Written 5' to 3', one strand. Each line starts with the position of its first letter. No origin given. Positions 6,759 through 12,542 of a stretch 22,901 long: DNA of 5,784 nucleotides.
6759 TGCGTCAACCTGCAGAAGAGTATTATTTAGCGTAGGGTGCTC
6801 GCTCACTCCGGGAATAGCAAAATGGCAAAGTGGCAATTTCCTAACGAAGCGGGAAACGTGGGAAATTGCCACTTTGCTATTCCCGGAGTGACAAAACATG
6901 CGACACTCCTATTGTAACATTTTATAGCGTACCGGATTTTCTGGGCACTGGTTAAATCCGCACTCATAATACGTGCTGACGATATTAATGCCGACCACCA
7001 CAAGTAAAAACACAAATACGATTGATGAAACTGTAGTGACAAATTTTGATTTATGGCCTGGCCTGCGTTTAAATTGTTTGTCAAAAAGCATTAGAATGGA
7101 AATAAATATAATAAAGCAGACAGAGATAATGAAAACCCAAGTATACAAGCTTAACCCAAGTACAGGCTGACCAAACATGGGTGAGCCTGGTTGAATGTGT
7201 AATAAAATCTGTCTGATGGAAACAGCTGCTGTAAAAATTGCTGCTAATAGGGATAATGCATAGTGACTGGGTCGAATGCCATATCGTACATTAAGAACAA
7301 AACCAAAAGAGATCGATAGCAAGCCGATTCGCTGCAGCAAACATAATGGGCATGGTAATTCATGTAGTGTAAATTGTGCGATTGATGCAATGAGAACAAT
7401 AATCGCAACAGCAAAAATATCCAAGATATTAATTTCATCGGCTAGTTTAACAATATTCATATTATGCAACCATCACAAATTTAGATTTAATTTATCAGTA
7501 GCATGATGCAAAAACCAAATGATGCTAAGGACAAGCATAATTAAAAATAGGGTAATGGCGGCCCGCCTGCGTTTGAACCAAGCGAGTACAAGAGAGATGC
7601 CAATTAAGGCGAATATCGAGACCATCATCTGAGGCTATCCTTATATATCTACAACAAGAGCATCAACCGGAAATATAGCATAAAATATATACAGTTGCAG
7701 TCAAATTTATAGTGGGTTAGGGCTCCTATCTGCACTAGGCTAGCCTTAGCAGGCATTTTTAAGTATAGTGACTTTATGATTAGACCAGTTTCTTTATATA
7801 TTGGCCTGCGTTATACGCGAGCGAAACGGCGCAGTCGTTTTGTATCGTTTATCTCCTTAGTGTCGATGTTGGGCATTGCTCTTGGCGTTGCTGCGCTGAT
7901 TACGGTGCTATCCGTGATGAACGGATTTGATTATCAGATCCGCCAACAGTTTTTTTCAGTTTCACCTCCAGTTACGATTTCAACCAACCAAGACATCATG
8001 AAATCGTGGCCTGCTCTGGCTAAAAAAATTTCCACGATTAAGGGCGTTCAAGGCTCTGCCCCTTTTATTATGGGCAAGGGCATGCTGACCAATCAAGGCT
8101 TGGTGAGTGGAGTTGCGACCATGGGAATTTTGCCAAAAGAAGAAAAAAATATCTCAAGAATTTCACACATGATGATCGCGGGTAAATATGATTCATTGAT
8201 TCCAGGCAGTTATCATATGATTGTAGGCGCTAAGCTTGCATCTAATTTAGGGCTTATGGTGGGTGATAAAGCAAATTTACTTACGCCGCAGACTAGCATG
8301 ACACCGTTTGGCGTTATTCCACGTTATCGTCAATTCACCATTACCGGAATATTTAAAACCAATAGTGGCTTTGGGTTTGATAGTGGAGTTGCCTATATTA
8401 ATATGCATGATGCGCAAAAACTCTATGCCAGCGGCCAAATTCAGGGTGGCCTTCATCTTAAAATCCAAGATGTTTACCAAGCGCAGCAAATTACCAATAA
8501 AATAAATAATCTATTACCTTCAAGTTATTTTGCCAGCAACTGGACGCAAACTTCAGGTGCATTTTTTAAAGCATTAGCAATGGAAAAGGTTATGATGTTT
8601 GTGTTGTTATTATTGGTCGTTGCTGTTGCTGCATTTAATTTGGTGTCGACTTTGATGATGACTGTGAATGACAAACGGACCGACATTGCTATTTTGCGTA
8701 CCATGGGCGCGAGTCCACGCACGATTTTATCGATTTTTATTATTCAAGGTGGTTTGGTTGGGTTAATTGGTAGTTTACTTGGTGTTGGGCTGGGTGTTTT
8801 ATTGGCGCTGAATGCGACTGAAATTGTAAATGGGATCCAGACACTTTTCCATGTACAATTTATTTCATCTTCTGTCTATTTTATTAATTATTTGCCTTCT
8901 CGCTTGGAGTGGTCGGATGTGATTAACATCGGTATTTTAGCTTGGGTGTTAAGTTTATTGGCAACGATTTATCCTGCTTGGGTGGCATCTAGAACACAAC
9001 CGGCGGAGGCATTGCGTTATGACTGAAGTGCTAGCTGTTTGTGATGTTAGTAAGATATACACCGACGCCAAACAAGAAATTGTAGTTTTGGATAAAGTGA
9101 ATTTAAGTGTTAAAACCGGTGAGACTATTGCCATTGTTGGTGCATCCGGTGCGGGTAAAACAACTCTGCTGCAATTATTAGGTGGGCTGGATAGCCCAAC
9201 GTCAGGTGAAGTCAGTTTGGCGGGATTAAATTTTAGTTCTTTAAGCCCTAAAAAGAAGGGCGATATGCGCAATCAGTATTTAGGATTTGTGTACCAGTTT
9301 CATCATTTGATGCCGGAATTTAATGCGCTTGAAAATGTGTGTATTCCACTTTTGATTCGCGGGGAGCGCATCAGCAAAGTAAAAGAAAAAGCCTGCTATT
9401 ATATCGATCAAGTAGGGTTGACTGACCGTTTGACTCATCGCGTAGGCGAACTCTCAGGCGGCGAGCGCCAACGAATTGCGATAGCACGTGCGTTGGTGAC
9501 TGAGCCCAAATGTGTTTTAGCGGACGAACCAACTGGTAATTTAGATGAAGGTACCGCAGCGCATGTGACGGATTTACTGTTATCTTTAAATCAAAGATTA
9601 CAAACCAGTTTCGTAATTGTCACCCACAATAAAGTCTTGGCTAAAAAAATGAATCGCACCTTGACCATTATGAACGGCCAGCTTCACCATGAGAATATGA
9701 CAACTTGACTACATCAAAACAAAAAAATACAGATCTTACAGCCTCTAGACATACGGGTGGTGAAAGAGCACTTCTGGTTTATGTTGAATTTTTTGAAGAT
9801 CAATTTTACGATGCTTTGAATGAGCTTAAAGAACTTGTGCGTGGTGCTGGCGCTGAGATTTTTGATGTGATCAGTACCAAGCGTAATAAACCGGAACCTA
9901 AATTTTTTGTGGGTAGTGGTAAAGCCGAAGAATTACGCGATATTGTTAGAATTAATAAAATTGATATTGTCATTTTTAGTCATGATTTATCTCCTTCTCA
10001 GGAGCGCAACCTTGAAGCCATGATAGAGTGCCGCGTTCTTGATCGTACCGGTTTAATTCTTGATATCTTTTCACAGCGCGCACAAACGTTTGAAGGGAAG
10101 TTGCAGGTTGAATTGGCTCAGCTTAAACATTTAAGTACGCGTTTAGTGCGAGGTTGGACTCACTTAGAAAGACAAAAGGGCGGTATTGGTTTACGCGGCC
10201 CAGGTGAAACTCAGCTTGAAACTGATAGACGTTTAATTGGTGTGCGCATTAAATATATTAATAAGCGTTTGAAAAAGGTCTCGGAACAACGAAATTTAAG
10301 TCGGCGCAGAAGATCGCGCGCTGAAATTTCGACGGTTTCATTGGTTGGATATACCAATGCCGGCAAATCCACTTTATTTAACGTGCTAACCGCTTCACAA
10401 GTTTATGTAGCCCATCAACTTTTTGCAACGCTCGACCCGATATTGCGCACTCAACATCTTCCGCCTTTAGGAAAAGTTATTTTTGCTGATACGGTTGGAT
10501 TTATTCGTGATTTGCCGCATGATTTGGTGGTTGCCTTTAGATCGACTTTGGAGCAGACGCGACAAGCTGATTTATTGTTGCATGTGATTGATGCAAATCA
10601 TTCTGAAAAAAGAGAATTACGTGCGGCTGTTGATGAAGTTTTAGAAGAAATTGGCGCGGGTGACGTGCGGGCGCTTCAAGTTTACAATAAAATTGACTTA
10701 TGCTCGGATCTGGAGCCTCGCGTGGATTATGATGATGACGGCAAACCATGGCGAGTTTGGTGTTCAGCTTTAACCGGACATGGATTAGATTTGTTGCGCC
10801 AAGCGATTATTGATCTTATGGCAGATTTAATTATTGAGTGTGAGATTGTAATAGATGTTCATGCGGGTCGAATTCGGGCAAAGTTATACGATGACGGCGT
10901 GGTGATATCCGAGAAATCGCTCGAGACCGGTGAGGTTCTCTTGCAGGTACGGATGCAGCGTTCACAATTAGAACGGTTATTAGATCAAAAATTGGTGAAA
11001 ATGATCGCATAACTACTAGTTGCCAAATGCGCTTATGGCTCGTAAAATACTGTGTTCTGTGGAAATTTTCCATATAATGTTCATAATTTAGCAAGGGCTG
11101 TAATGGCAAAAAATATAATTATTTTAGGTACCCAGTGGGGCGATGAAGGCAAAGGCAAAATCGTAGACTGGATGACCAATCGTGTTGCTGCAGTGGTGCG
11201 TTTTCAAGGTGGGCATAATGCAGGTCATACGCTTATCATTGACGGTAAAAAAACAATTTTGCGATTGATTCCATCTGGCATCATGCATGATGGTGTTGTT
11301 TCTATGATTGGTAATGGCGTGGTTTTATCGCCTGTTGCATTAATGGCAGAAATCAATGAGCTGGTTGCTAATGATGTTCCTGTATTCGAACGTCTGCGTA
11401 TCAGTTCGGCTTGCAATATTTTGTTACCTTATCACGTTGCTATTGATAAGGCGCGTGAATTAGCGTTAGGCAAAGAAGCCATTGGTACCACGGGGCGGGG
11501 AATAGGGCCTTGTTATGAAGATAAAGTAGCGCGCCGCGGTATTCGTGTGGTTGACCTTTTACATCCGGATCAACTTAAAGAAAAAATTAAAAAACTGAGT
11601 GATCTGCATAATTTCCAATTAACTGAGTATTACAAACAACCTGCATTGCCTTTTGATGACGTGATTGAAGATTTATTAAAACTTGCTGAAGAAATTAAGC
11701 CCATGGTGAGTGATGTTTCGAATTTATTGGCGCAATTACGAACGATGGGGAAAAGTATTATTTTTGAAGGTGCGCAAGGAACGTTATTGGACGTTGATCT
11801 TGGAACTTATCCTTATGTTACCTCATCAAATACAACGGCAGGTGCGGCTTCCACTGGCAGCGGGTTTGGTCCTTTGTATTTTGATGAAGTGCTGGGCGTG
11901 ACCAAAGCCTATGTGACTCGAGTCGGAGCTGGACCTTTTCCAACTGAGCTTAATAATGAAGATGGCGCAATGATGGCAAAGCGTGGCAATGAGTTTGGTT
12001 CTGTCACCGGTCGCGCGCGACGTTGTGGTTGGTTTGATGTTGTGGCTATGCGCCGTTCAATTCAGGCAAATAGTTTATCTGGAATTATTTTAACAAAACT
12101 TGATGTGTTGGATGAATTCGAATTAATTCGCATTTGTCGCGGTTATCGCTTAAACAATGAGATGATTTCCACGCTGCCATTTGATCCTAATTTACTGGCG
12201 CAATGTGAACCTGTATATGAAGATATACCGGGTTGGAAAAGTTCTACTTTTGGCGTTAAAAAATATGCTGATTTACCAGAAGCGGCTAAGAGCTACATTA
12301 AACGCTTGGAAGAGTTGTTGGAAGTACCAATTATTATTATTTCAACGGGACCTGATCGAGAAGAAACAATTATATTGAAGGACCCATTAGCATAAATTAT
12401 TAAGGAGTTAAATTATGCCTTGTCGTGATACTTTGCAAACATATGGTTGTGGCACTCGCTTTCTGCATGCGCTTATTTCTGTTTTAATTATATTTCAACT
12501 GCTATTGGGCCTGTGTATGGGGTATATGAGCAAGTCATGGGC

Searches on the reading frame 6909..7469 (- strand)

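Call 64: search_protein_families(library=pfam, proteins=[window:6909-7469:-])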
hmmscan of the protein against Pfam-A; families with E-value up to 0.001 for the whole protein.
window:6909-7469:- (186 aa): 1 family
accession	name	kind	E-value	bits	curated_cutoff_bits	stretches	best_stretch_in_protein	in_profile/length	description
PF02600.21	DsbB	-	2.3e-10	41.5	22.1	1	16-96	7-88/148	Disulfide bond formation protein DsbB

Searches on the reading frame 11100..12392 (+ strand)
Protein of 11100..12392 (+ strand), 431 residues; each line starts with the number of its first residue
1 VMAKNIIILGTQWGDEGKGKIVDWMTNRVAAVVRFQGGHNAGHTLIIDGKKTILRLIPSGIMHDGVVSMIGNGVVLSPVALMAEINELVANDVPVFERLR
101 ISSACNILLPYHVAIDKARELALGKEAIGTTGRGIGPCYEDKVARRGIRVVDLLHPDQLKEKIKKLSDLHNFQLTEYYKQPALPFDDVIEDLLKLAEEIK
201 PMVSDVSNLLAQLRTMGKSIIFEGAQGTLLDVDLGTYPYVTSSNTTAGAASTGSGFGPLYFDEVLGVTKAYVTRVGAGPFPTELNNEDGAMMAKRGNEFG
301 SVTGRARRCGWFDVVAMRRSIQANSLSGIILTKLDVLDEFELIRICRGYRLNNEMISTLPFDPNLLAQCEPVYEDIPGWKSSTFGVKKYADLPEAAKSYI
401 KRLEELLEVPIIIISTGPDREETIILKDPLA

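Call 16: list_cluster_members(proteins=[window:11100-12392:+, window:9705-11009:+, window:13076-13918:-, window:18432-18944:-, window:19510-20169:-, window:15093-15962:+, window:15962-17317:+, window:17334-18404:+, window:4226-6790:+])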
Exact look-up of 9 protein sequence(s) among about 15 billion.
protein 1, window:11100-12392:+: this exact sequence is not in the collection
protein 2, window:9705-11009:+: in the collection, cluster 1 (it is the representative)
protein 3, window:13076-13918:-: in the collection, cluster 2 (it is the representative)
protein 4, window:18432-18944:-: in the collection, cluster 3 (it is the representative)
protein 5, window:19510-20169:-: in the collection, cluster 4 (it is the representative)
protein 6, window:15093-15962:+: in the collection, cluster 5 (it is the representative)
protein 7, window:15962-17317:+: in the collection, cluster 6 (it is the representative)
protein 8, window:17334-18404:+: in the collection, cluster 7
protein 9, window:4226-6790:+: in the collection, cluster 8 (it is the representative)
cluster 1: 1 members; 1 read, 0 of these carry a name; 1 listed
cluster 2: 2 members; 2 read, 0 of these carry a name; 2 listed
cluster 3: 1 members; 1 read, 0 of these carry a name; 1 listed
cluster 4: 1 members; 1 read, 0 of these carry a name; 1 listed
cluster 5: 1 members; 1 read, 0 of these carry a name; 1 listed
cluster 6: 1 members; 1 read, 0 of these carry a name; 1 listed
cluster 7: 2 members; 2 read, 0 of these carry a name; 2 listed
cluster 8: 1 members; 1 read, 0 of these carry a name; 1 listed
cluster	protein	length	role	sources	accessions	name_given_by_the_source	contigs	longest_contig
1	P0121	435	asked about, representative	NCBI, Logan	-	-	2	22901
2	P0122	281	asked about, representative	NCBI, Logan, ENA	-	-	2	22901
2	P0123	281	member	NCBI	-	-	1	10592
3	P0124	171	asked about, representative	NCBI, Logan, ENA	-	-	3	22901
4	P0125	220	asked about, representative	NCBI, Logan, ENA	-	-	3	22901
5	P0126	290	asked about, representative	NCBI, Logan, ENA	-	-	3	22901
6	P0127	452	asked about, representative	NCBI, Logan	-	-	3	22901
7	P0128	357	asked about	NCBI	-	-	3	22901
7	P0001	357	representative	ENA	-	-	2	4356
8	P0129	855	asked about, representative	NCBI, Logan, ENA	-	-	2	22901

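Call 17: find_homologous_proteins(query=window:11100-12392:+, max_evalue=1e-50)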
Query window:11100-12392:+ (431 aa): 8000 proteins with E <= 1e-50 among 8000 candidates; the best 120 are listed.
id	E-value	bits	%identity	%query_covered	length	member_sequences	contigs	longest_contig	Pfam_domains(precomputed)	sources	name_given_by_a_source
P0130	6.8e-286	966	100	100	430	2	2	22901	PF00709.28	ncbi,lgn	-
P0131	1.6e-232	790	80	100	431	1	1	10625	PF00709.28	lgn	-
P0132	3.4e-229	779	78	100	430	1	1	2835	PF00709.28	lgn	-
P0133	1.7e-226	770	79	100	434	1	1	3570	PF00709.28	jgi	jgi:adenylosuccinate synthase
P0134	6.4e-224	761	77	100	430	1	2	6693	PF00709.28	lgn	-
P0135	6.6e-222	755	75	100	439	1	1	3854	PF00709.28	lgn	-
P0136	3.5e-219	746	75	100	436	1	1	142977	PF00709.28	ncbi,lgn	-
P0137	2.7e-218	743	78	99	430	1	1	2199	PF00709.28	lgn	-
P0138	2.0e-216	737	75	99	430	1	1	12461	PF00709.28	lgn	-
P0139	9.3e-216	735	75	100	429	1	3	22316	PF00709.28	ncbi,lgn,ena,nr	ncbi:MAG: adenylosuccinate synthase [Coxiella sp. RIFCSPHIGHO2_12_FULL_42_15]|nr:MAG: adenylosuccina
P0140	1.8e-215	734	74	99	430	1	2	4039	PF00709.28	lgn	-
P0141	7.4e-212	722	73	100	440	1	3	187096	PF00709.28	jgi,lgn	-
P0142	3.7e-209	713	71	100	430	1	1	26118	PF00709.28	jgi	-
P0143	6.8e-209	712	73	100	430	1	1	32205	PF00709.28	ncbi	-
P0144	8.5e-209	712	73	100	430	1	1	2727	PF00709.28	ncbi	-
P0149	2.6e-205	700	72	98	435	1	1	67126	PF00709.28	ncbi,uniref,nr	ncbi:adenylosuccinate synthase [Coxiella burnetii]|uniref:adenylosuccinate synthase n=1 Tax=Coxiella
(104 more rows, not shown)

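Call 19: find_encoding_contigs(protein=P0136, flank=10000, max_places=2)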
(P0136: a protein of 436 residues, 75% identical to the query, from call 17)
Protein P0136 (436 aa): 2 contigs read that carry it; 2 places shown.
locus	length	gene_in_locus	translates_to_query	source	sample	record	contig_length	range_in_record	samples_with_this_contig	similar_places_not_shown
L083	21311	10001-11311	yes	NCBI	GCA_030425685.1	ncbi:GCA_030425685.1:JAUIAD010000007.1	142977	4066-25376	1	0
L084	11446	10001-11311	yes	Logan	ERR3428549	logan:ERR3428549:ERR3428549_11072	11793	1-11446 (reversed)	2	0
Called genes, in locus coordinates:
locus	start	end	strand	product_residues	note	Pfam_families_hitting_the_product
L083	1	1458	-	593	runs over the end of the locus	-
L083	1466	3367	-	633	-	PF02518:HATPase_c, PF14501:HATPase_c_5 (weak)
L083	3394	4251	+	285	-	PF00072:Response_reg, PF00486:Trans_reg_C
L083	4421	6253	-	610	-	-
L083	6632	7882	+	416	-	PF12704:MacB_PCD, PF02687:FtsX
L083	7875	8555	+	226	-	PF00005:ABC_tran, PF13304:AAA_21 (faint)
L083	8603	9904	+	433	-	PF13167:GTP-bdg_N, PF16360:GTP-bdg_M, PF01926:MMR_HSR1, PF19275:HflX_C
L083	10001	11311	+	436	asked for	PF00709:Adenylsucc_synt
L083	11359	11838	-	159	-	-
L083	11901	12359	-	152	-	-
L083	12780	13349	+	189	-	PF01292:Ni_hydr_CYTB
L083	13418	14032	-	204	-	PF01810:LysE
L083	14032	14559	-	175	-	PF01327:Pep_deformylase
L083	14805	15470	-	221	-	PF03167:UDG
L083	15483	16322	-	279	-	PF03330:DPBB_1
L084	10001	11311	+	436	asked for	PF00709:Adenylsucc_synt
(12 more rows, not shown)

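Call 20: find_encoding_contigs(protein=P0149, flank=10000, max_places=1)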
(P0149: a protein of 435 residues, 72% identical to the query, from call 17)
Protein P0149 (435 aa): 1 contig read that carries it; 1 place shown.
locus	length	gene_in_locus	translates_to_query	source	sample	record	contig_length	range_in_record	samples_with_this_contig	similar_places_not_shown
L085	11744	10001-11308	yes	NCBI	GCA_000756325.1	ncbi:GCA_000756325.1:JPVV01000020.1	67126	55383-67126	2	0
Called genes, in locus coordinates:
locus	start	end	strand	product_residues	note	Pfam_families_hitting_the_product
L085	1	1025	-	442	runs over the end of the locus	PF00202:Aminotran_3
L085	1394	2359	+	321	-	PF04055:Radical_SAM, PF06968:BATS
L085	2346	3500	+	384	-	PF00155:Aminotran_1_2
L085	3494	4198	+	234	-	PF12697:Abhydrolase_6, PF00561:Abhydrolase_1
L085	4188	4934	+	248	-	PF01209:Ubie_methyltran (weak), PF13489:Methyltransf_23 (weak), PF13847:Methyltransf_31, PF08241:Methyltransf_11, PF08242:Methyltransf_12 (weak), PF13649:Methyltransf_25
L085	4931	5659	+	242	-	PF01656:CbiA, PF13500:AAA_26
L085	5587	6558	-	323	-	PF08279:HTH_11, PF03099:BPL_LplA_LipB, PF16917:BPL_LplA_LipB_2 (weak), PF02237:BPL_C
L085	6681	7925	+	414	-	PF12704:MacB_PCD, PF02687:FtsX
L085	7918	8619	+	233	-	PF00005:ABC_tran, PF02463:SMC_N (weak)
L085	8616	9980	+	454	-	PF13167:GTP-bdg_N, PF16360:GTP-bdg_M, PF01926:MMR_HSR1, PF02421:FeoB_N, PF19275:HflX_C (faint)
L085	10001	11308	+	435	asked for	PF00709:Adenylsucc_synt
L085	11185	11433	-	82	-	-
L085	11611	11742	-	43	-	?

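Call 21: find_encoding_contigs(protein=P0139, flank=10000, max_places=1)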
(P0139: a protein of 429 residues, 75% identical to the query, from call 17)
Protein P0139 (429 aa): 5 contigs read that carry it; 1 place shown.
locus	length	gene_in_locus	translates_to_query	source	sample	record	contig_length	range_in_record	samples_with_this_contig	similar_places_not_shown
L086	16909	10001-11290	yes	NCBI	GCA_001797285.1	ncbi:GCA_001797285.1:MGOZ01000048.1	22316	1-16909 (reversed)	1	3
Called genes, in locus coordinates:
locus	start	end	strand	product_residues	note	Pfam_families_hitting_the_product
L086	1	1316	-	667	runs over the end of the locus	PF00989:PAS (faint), PF13426:PAS_9 (faint), PF08447:PAS_3, PF00512:HisKA, PF02518:HATPase_c, PF00072:Response_reg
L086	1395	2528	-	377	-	PF11741:AMIN (weak), PF01520:Amidase_3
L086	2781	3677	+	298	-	PF01925:TauE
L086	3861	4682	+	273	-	PF00106:adh_short, PF08659:KR, PF13561:adh_short_C2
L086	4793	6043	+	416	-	PF12704:MacB_PCD, PF02687:FtsX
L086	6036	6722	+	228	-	PF00005:ABC_tran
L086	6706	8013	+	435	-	PF13167:GTP-bdg_N, PF16360:GTP-bdg_M, PF01926:MMR_HSR1, PF02421:FeoB_N (weak), PF19275:HflX_C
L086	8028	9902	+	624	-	PF00005:ABC_tran, PF02463:SMC_N (faint), PF13175:AAA_15 (faint), PF13191:AAA_16 (faint), PF13555:AAA_29 (faint), PF12848:ABC_tran_Xtn, PF00005:ABC_tran, PF16326:ABC_tran_CTD, +3 more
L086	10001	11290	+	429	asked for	PF00709:Adenylsucc_synt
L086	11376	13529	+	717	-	-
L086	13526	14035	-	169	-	PF01327:Pep_deformylase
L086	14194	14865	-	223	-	PF03167:UDG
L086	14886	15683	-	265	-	PF03330:DPBB_1, PF05036:SPOR (weak)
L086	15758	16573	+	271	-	PF08032:SpoU_sub_bind, PF00588:SpoU_methylase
